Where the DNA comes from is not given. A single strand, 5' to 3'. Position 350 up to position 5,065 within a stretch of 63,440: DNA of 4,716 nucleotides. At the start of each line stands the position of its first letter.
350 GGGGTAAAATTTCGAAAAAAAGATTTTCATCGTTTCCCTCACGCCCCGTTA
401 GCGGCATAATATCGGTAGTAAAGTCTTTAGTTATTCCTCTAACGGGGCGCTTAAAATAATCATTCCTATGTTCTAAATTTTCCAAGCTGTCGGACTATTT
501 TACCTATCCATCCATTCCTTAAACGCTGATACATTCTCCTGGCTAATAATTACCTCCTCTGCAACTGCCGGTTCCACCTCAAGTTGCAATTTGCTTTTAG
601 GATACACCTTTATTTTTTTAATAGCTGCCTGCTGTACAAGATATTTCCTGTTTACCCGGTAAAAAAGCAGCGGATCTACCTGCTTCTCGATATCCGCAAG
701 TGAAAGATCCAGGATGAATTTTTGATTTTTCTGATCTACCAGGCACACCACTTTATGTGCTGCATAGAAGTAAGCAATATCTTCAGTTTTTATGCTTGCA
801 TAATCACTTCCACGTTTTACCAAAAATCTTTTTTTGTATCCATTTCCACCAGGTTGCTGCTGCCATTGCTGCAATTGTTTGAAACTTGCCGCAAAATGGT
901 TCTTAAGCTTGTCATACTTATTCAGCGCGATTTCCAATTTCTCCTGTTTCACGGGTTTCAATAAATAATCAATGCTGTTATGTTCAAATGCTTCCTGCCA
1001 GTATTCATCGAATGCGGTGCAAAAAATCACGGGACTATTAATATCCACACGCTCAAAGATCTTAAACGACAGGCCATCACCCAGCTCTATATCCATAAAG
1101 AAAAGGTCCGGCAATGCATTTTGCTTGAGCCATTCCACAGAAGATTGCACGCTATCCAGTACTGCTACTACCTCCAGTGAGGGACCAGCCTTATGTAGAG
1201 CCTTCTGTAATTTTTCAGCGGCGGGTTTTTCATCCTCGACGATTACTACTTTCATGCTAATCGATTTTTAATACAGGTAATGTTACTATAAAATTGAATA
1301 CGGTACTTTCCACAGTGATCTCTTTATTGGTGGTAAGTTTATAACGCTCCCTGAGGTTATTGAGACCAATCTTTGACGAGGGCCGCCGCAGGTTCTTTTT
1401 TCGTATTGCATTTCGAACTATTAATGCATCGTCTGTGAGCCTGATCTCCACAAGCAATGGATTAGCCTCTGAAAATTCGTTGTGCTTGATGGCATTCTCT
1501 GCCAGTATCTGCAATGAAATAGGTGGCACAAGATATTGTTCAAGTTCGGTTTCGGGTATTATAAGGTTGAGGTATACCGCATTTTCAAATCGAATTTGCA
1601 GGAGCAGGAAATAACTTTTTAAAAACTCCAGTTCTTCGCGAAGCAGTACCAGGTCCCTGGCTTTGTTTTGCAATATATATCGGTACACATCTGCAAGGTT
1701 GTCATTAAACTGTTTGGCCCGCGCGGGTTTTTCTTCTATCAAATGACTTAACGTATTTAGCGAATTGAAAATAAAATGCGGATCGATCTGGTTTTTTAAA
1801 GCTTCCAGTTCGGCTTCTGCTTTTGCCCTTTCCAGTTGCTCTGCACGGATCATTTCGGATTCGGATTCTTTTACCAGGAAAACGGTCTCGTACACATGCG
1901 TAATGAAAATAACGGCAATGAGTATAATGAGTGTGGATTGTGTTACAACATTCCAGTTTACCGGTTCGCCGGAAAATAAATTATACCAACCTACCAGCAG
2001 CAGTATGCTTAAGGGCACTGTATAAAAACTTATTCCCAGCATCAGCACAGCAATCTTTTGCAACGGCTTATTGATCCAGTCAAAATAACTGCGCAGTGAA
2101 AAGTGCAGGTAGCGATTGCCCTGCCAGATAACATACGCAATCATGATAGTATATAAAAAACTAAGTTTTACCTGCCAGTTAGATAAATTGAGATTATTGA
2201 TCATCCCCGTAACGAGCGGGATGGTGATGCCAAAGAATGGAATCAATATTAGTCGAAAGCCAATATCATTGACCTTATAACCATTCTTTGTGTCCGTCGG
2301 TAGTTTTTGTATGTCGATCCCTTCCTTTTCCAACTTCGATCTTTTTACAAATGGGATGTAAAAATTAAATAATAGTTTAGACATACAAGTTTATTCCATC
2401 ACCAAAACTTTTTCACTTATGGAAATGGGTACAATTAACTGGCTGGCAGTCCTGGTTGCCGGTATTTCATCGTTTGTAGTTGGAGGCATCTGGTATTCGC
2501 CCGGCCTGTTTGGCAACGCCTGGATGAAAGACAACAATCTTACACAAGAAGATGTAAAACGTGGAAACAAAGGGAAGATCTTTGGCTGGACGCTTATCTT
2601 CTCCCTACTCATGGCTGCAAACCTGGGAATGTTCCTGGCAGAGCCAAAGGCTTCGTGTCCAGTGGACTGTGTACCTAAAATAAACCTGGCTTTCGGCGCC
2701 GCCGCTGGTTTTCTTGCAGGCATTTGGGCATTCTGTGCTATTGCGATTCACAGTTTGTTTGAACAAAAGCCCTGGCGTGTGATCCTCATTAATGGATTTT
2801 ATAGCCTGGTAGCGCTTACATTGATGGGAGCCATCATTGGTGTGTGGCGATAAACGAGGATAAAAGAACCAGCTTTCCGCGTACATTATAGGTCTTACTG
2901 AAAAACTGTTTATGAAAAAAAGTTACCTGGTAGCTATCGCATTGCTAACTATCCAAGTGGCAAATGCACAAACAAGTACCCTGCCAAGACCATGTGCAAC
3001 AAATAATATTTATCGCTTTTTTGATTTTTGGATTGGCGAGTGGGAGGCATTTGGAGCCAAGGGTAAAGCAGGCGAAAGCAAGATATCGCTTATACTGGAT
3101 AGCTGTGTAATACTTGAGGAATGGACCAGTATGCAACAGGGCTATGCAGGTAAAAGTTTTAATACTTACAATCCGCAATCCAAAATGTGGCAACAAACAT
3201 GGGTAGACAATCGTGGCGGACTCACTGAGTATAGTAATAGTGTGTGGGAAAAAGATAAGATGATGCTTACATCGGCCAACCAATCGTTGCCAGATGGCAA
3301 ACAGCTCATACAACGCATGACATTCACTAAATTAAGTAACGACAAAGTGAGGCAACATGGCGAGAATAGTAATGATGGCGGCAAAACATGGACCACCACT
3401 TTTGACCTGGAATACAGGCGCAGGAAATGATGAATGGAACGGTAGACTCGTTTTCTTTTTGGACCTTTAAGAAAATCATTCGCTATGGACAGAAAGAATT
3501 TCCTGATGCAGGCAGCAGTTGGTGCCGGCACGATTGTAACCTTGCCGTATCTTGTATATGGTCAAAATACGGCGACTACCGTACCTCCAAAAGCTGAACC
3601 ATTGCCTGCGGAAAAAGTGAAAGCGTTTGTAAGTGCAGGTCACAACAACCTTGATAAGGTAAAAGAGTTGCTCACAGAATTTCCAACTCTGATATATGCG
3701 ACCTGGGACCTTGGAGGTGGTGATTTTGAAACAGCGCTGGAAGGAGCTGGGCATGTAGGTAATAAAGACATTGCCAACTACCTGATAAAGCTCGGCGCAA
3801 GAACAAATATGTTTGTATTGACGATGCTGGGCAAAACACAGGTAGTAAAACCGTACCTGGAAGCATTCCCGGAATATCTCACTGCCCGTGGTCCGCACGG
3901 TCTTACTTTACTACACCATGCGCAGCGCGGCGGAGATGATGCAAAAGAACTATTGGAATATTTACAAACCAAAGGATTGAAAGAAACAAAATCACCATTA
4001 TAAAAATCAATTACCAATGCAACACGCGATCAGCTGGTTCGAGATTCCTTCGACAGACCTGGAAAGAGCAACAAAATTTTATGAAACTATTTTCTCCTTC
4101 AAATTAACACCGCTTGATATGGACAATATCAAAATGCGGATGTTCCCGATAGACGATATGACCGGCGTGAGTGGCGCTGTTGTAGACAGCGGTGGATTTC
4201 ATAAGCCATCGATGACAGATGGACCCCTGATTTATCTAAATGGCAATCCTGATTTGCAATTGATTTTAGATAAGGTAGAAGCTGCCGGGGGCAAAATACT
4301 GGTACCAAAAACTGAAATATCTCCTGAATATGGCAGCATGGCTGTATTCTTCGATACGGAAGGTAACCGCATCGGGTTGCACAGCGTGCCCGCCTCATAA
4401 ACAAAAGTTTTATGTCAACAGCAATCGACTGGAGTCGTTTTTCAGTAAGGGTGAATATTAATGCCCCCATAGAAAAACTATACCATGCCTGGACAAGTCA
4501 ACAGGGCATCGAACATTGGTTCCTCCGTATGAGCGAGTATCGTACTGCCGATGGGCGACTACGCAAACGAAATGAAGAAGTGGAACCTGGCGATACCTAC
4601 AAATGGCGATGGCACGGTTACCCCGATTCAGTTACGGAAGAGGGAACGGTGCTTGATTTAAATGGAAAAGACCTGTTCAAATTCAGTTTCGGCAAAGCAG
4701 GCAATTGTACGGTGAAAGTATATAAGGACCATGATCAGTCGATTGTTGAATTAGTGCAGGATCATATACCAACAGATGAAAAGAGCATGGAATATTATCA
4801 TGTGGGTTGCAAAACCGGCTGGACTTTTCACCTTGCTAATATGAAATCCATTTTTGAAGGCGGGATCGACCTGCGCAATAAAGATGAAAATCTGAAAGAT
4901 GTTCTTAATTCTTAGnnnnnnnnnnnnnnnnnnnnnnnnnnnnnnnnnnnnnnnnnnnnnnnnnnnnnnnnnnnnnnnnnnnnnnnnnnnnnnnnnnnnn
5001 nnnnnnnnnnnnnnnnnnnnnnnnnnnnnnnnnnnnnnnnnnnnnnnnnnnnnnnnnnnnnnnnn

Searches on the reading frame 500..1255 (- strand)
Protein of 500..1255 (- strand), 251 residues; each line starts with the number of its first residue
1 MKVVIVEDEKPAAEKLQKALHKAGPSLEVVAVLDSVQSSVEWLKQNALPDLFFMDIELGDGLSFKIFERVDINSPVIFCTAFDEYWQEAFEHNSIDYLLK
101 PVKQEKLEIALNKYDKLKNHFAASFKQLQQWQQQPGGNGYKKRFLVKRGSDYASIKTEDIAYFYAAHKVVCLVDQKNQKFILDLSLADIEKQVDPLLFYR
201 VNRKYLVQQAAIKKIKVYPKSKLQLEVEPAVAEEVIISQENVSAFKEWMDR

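Call 53: search_protein_families(library=pfam, proteins=[window:500-1255:-])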
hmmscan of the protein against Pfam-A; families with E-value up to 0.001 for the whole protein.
window:500-1255:- (251 aa): 2 families
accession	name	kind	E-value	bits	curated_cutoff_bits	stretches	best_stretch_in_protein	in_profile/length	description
PF04397.21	LytTR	-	4.5e-16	59.3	22.6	1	154-249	5-97/98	LytTr DNA-binding domain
PF00072.30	Response_reg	-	1.4e-13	51.4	30.2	1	3-111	1-110/111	Response regulator receiver domain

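Call 67: find_encoding_contigs(protein=window:500-1255:-, flank=10000, max_places=2)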
Protein window:500-1255:- (251 aa): 23 contigs read that carry it; 2 places shown.
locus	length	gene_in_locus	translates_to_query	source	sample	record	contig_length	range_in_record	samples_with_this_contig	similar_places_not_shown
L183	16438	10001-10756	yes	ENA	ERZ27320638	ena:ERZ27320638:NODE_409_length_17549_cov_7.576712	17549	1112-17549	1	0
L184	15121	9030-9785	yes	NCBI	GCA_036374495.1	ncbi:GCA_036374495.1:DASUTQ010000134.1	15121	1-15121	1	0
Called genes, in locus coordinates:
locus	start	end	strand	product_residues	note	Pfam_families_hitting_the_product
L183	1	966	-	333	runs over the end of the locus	PF03561:Allantoicase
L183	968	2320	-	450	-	PF01979:Amidohydro_1, PF12890:DHOase, PF07969:Amidohydro_3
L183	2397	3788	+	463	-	PF06181:Urate_ox_N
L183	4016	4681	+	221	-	PF07617:DUF1579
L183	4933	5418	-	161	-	-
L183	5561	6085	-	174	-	PF12867:DinB_2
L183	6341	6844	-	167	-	PF08327:AHSA1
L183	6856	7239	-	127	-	PF00903:Glyoxalase (weak), PF22677:Ble-like_N (weak)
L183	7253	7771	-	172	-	-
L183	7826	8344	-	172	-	-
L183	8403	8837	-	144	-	PF08570:DUF1761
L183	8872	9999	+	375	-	PF06580:His_kinase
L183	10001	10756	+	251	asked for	PF00072:Response_reg, PF04397:LytTR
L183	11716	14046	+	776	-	PF03116:NQR2_RnfD_RnfE, PF10092:DUF2330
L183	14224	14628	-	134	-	-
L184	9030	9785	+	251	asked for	PF00072:Response_reg, PF04397:LytTR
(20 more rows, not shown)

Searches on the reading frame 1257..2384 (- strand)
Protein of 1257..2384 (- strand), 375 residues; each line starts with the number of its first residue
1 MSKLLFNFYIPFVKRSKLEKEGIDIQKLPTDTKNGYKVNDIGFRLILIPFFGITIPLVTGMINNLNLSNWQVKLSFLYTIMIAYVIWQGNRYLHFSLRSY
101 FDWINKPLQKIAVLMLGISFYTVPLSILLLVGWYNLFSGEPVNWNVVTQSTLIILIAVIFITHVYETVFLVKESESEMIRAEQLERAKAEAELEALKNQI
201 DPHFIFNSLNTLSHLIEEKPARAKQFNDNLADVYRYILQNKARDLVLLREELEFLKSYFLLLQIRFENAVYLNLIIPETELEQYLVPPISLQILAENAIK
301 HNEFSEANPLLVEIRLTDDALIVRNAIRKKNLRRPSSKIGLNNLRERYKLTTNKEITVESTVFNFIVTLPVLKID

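Call 53: search_protein_families(library=pfam, proteins=[window:1257-2384:-])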
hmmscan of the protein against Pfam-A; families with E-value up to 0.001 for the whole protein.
window:1257-2384:- (375 aa): 1 family
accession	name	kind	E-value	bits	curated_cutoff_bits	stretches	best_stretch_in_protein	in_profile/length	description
PF06580.19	His_kinase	-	1.9e-24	86.1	25.2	1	191-269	1-80/81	Histidine kinase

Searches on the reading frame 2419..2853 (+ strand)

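Call 53: search_protein_families(library=pfam, proteins=[window:2419-2853:+])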
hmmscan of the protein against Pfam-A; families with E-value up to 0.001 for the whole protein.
window:2419-2853:+ (144 aa): 1 family
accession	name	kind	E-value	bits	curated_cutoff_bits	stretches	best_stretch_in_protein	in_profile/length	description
PF08570.15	DUF1761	-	1e-26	94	31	1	9-141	1-123/123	Protein of unknown function (DUF1761)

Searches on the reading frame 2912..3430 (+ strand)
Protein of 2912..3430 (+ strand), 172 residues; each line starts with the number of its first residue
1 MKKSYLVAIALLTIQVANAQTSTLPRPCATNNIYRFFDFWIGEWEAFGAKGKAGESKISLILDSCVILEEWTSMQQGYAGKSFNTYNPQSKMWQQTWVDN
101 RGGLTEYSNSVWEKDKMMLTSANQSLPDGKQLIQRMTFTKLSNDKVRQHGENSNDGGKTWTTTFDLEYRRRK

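Call 53: search_protein_families(library=pfam, proteins=[window:2912-3430:+])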
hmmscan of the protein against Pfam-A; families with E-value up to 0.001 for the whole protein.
window:2912-3430:+ (172 aa): 1 family
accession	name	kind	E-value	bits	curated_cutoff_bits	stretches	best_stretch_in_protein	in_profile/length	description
PF07617.17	DUF1579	-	5e-05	23.7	25.2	1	54-170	35-155/155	Protein of unknown function (DUF1579)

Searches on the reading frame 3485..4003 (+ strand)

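Call 53: search_protein_families(library=pfam, proteins=[window:3485-4003:+])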
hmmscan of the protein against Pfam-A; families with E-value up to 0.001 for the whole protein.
window:3485-4003:+ (172 aa): 1 family
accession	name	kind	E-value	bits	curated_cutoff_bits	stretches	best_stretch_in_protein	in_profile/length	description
PF12796.13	Ank_2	-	0.00014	22.8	27.3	0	48-108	34-87/90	Ankyrin repeats (3 copies)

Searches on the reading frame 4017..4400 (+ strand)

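Call 53: search_protein_families(library=pfam, proteins=[window:4017-4400:+])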
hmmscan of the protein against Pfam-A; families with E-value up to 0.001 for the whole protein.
window:4017-4400:+ (127 aa): 2 families
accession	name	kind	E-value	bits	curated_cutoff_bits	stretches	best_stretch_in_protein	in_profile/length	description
PF22677.2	Ble-like_N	-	1.2e-06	28.5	24.5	1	7-37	4-34/41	Bleomycin resistance protein-like N-terminal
PF00903.31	Glyoxalase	-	5.4e-06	27.2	20.6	1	5-119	2-119/121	Glyoxalase/Bleomycin resistance protein/Dioxygenase superfamily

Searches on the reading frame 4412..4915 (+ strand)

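Call 25: search_protein_families(library=pfam, proteins=[window:4412-4915:+])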
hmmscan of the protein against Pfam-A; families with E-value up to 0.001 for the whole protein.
window:4412-4915:+ (167 aa): 1 family
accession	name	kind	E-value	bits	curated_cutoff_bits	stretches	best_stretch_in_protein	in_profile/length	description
PF08327.17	AHSA1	-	5.4e-10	40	22.1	1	17-149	1-125/125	Activator of Hsp90 ATPase homolog 1-like protein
